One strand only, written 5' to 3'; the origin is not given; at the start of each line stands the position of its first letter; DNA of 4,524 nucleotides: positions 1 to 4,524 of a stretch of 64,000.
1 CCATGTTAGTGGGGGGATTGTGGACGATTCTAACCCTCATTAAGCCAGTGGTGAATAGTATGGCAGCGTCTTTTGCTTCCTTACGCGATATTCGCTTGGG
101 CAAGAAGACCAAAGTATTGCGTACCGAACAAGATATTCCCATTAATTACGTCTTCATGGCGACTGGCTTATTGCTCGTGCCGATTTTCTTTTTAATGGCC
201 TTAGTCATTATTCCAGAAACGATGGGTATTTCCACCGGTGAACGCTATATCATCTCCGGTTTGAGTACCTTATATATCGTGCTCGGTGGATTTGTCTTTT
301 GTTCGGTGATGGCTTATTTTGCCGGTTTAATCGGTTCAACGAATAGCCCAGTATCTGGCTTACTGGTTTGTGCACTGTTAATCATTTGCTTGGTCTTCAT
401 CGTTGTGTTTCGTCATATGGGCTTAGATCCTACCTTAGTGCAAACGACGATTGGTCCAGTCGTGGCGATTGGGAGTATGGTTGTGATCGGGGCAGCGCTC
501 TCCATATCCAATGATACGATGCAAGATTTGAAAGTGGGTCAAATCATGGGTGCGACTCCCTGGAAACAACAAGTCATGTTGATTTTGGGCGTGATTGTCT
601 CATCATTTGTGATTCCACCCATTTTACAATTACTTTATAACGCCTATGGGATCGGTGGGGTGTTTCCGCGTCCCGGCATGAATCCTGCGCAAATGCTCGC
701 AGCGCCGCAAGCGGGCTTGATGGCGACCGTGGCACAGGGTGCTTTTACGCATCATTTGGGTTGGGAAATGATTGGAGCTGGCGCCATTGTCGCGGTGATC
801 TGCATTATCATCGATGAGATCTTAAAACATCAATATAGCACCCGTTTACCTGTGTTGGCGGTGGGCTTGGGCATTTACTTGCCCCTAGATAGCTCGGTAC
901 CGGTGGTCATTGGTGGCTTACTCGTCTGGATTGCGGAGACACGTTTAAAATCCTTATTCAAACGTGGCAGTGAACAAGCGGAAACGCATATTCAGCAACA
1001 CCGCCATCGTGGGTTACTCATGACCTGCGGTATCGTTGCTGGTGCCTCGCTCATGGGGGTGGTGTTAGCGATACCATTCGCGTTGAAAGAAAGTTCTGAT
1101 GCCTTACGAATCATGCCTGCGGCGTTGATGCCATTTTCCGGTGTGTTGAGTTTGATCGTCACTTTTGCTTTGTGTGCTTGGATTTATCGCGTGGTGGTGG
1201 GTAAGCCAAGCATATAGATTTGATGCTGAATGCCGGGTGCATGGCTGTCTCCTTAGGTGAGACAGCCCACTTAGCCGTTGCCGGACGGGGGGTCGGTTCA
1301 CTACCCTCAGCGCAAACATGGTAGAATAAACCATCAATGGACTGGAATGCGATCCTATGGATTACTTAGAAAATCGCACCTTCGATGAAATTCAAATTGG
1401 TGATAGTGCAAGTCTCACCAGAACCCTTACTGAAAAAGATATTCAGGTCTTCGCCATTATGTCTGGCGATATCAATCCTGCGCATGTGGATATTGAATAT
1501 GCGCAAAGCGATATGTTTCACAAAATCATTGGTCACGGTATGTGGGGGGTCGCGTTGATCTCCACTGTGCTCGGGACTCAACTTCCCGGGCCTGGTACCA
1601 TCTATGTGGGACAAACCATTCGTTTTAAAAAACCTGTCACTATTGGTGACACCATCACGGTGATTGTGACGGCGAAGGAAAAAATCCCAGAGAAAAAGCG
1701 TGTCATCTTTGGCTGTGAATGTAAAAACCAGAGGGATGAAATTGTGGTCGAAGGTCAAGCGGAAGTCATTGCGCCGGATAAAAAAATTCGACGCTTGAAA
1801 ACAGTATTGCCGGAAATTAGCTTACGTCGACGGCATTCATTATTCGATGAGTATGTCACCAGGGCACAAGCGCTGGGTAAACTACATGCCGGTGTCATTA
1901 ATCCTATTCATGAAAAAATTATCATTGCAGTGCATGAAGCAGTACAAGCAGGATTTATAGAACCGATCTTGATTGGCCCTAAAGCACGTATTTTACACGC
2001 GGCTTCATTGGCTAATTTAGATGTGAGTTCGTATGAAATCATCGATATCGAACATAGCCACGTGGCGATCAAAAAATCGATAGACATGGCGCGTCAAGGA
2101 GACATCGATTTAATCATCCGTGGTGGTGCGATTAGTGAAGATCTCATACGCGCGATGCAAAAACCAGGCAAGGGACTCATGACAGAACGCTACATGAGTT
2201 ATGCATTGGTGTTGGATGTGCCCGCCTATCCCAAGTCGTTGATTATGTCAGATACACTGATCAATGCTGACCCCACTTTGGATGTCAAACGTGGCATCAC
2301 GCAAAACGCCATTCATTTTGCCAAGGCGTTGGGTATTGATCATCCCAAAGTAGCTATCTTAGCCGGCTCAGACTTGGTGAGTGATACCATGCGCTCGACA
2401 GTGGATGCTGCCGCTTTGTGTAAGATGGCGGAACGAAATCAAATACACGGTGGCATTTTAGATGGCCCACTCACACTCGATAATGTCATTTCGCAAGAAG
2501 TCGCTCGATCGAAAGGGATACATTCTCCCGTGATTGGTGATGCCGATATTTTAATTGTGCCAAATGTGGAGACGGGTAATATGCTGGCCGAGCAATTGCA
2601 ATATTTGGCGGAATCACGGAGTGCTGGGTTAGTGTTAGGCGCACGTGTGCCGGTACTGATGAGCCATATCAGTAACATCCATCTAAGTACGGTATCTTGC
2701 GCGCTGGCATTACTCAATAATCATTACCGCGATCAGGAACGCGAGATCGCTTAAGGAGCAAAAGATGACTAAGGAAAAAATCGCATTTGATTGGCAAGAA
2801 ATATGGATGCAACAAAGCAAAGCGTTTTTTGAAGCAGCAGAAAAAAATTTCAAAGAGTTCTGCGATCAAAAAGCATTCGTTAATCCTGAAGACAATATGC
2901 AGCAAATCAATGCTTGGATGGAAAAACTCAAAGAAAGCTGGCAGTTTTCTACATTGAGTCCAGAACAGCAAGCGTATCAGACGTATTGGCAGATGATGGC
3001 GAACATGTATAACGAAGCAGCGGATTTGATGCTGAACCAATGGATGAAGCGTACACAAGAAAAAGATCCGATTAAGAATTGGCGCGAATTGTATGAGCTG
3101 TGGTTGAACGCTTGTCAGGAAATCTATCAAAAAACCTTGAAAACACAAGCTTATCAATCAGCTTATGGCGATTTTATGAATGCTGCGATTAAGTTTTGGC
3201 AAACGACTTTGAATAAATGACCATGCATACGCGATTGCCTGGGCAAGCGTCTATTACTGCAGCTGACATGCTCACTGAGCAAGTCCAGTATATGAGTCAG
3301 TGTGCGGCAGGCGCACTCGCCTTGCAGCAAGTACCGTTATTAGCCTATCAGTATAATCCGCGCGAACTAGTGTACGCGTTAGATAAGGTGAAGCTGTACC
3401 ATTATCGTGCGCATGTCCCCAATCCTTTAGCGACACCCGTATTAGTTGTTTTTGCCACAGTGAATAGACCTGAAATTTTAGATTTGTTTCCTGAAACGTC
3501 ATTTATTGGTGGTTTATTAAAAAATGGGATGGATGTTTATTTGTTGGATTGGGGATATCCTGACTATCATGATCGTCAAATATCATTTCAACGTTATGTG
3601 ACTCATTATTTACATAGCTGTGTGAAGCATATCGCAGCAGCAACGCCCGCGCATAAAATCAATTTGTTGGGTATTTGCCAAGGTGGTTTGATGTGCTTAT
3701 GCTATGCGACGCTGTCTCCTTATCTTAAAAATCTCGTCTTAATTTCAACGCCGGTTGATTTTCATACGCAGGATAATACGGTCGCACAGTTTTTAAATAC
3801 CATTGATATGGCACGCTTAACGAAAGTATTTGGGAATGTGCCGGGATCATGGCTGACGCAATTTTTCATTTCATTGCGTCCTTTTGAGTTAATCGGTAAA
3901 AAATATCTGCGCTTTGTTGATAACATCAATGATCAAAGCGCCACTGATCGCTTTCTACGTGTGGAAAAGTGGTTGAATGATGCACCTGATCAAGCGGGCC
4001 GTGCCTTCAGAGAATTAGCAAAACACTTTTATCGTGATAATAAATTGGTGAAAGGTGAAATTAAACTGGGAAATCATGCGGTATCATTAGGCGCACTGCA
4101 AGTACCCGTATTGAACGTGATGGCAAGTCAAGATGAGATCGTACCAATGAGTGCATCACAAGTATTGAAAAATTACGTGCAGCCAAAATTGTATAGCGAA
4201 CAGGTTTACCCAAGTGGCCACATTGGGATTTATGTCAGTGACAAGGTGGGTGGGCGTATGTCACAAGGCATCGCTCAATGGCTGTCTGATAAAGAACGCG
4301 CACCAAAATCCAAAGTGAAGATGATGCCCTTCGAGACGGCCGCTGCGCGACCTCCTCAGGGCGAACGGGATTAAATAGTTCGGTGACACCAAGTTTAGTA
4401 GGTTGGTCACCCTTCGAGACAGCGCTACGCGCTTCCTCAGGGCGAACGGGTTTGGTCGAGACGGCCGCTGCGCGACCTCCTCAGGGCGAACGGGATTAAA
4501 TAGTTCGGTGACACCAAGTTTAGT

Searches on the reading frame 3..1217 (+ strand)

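Call 65: search_protein_families(library=pfam, proteins=[window:3-1217:+], max_evalue=0.00001)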
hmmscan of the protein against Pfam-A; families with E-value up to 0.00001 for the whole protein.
window:3-1217:+ (404 aa): 1 family
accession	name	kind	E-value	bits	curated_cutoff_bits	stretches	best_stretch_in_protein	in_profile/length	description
PF03169.20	OPT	-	2e-47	162.6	25.8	1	1-358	296-622/623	OPT oligopeptide transporter protein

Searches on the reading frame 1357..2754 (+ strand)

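Call 65: search_protein_families(library=pfam, proteins=[window:1357-2754:+], max_evalue=0.00001)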
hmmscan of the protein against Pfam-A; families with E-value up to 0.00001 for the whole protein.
window:1357-2754:+ (465 aa): 2 families
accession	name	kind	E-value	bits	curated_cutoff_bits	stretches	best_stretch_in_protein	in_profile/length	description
PF01515.24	PTA_PTB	-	4.3e-32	112.2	24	1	242-433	109-299/319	Phosphate acetyl/butaryl transferase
PF01575.25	MaoC_dehydratas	-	1.2e-20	73.8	27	1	19-114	13-109/123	MaoC like domain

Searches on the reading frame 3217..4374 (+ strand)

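Call 65: search_protein_families(library=pfam, proteins=[window:3217-4374:+], max_evalue=0.00001)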
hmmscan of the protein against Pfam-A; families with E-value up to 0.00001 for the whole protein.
window:3217-4374:+ (385 aa): 3 families
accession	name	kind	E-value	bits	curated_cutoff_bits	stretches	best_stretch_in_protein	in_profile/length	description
PF00561.26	Abhydrolase_1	-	4.3e-19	69.6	25.8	1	85-339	10-242/245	alpha/beta hydrolase fold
PF11339.14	DUF3141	-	4.1e-11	42.6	29.7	1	69-355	65-368/582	Protein of unknown function (DUF3141)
PF12146.15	Hydrolase_4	-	1.3e-06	28.4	27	0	99-332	26-228/239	Serine aminopeptidase, S33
